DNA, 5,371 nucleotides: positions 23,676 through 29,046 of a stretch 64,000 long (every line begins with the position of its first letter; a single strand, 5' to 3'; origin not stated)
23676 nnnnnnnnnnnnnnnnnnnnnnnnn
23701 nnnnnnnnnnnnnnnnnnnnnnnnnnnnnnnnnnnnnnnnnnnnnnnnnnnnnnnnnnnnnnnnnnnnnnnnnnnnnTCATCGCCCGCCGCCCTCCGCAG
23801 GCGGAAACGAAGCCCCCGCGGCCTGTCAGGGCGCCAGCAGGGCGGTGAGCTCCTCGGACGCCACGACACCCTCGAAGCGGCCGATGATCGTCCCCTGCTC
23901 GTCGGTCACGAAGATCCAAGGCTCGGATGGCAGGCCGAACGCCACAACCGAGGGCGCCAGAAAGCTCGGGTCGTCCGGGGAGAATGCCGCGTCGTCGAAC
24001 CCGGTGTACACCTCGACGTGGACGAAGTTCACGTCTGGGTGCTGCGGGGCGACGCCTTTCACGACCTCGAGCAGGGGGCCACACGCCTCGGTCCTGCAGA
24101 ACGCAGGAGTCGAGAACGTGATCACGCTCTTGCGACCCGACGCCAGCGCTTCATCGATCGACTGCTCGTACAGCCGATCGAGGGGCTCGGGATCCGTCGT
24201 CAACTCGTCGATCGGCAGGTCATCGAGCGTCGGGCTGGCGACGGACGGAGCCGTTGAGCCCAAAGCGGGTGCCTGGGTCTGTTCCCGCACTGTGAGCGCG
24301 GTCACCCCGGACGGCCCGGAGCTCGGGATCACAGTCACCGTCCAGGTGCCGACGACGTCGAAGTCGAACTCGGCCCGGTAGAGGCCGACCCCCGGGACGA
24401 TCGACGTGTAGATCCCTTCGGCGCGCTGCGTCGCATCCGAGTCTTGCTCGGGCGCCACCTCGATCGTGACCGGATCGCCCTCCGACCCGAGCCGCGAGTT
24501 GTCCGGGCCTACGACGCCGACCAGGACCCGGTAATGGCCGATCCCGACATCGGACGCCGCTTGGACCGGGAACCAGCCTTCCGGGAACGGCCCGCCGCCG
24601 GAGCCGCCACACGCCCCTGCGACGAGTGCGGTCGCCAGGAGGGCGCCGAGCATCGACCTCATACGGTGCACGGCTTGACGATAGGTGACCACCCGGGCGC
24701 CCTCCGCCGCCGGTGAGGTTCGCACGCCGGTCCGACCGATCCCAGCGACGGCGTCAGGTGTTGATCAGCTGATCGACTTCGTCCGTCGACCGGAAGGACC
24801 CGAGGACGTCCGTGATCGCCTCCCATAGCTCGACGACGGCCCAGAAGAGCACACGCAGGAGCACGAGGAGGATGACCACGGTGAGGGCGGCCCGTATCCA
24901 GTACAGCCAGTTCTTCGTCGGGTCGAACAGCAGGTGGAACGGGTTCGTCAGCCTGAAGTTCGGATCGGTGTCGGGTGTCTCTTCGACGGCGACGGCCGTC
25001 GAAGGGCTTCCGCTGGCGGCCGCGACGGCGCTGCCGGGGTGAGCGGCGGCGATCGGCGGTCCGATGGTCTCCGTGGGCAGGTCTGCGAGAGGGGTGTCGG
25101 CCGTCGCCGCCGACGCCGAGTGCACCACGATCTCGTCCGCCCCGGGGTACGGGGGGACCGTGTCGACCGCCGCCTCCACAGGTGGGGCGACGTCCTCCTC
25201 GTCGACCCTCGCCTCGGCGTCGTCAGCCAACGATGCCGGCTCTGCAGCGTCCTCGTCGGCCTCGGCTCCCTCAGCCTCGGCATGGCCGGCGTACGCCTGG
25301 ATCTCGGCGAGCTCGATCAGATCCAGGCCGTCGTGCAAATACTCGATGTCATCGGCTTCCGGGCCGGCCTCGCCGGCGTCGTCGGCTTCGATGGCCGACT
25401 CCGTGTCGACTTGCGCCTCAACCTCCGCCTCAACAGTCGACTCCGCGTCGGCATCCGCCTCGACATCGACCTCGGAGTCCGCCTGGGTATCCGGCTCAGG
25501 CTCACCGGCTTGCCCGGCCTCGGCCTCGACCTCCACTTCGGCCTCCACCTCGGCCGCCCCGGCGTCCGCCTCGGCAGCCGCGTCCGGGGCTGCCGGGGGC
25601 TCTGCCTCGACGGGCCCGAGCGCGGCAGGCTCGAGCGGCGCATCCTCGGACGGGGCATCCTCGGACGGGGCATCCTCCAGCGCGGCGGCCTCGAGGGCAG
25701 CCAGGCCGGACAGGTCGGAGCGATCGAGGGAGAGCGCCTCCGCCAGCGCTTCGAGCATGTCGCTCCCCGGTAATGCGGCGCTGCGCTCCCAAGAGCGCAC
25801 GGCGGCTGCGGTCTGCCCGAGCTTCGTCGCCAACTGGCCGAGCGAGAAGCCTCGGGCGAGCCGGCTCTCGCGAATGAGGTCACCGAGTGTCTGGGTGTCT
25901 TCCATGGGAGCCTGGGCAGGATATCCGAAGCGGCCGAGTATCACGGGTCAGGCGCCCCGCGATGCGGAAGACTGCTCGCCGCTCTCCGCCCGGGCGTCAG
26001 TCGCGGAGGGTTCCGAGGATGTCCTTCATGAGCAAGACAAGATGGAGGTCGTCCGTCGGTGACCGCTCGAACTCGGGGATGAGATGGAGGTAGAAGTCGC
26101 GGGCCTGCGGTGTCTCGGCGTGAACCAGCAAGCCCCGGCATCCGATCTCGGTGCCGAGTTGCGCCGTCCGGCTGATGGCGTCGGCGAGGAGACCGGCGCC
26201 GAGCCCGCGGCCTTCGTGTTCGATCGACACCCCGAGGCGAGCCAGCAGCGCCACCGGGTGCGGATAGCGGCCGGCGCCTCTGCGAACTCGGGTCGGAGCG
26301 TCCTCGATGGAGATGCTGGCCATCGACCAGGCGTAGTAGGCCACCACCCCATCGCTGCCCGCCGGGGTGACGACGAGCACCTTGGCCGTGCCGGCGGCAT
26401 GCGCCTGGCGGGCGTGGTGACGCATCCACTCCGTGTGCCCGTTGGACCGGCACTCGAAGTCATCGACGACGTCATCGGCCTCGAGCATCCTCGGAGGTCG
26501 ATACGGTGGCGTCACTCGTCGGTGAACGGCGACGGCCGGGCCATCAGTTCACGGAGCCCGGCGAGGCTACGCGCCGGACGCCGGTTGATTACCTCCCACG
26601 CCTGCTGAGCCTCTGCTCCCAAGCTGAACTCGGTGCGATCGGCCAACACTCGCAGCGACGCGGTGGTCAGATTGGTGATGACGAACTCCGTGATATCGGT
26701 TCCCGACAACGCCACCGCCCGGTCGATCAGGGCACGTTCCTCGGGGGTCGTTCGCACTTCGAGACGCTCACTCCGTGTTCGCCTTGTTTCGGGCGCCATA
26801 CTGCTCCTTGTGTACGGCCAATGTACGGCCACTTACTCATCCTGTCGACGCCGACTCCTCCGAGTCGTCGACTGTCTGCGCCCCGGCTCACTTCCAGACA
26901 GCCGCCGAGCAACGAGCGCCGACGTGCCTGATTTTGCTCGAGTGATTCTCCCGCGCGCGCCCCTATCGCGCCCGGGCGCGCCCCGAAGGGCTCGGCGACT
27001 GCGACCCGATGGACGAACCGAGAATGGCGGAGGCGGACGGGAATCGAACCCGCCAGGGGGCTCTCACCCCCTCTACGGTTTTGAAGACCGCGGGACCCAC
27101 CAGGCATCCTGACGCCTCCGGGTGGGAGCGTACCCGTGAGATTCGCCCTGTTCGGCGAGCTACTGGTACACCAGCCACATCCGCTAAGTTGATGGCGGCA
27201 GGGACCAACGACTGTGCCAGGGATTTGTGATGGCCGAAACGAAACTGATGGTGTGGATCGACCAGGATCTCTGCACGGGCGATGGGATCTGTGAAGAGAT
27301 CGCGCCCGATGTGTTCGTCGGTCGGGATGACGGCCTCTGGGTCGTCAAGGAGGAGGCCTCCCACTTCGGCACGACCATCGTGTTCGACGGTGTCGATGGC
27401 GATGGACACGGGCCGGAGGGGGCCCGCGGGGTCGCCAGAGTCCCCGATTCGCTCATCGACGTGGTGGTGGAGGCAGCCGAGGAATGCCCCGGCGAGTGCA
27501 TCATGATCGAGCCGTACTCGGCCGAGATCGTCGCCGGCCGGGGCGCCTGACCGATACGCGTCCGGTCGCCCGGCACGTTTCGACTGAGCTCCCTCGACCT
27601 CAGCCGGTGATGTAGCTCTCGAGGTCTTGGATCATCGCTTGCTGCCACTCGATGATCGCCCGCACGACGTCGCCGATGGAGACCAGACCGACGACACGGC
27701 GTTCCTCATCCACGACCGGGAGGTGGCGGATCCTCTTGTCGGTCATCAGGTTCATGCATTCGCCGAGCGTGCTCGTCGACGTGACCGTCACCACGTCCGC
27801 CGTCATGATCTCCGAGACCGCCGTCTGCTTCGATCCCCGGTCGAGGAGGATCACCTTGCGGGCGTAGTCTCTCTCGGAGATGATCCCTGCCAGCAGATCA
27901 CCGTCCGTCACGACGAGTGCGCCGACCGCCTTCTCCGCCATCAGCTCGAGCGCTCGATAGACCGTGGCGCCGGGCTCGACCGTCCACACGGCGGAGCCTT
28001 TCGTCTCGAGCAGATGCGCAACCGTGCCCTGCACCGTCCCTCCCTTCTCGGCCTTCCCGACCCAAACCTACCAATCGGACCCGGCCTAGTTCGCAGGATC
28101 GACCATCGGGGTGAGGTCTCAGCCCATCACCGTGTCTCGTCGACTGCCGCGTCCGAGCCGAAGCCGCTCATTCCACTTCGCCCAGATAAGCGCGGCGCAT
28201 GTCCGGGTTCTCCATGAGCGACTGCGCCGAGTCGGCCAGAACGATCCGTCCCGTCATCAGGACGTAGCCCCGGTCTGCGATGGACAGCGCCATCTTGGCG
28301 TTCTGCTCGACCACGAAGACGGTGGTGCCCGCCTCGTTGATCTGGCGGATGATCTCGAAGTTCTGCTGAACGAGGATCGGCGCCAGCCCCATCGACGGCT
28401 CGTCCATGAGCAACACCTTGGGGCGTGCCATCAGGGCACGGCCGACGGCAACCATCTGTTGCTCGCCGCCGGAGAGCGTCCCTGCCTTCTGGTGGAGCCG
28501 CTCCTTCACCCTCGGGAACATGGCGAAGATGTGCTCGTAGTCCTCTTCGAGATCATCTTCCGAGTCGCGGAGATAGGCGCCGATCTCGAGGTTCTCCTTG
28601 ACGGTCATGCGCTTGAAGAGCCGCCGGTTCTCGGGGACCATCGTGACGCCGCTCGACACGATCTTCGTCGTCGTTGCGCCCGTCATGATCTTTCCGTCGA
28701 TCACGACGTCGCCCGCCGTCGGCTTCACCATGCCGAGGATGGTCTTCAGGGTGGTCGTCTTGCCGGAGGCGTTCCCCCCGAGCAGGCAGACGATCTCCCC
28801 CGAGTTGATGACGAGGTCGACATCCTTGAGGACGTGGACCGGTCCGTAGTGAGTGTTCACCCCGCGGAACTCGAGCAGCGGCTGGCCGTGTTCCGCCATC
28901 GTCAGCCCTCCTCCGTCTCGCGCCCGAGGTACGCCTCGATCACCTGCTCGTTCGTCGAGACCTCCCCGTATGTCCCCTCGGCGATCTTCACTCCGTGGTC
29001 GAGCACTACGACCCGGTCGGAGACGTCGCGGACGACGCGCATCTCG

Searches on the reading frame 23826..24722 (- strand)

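Call 9: search_protein_families(library=pfam, proteins=[window:23826-24722:-], max_evalue=0.01)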
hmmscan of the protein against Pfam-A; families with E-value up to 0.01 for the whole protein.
window:23826-24722:- (298 aa): 1 family
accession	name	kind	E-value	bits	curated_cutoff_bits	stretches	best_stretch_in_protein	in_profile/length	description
PF13098.12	Thioredoxin_2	-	0.0089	16.8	27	0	206-296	14-104/104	Thioredoxin-like domain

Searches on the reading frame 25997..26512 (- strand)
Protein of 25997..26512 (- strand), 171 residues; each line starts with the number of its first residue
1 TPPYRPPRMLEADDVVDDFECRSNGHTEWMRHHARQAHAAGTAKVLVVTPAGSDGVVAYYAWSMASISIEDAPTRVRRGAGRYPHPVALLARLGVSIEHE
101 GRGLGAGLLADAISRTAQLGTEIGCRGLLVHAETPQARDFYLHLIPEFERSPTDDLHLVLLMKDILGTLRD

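Call 9: search_protein_families(library=pfam, proteins=[window:25997-26512:-], max_evalue=0.01)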
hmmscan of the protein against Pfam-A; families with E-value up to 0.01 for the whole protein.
window:25997-26512:- (171 aa): 2 families
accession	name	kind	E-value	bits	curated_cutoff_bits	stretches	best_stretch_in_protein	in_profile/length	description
PF13508.13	Acetyltransf_7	-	0.001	19.8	27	1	84-143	28-79/84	Acetyltransferase (GNAT) domain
PF00583.31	Acetyltransf_1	-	0.0016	19.1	20.7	1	79-141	55-111/116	Acetyltransferase (GNAT) family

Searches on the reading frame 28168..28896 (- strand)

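Call 9: search_protein_families(library=pfam, proteins=[window:28168-28896:-], max_evalue=0.01)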
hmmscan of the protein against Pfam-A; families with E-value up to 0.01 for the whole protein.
window:28168-28896:- (242 aa): 2 families
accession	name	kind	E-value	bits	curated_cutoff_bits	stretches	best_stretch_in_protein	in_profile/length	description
PF00005.33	ABC_tran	-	5.3e-32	111.7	25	1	23-168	1-136/137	ABC transporter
PF13304.12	AAA_21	-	5.6e-05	23.8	27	0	35-56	1-22/304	AAA domain, putative AbiEii toxin, Type IV TA system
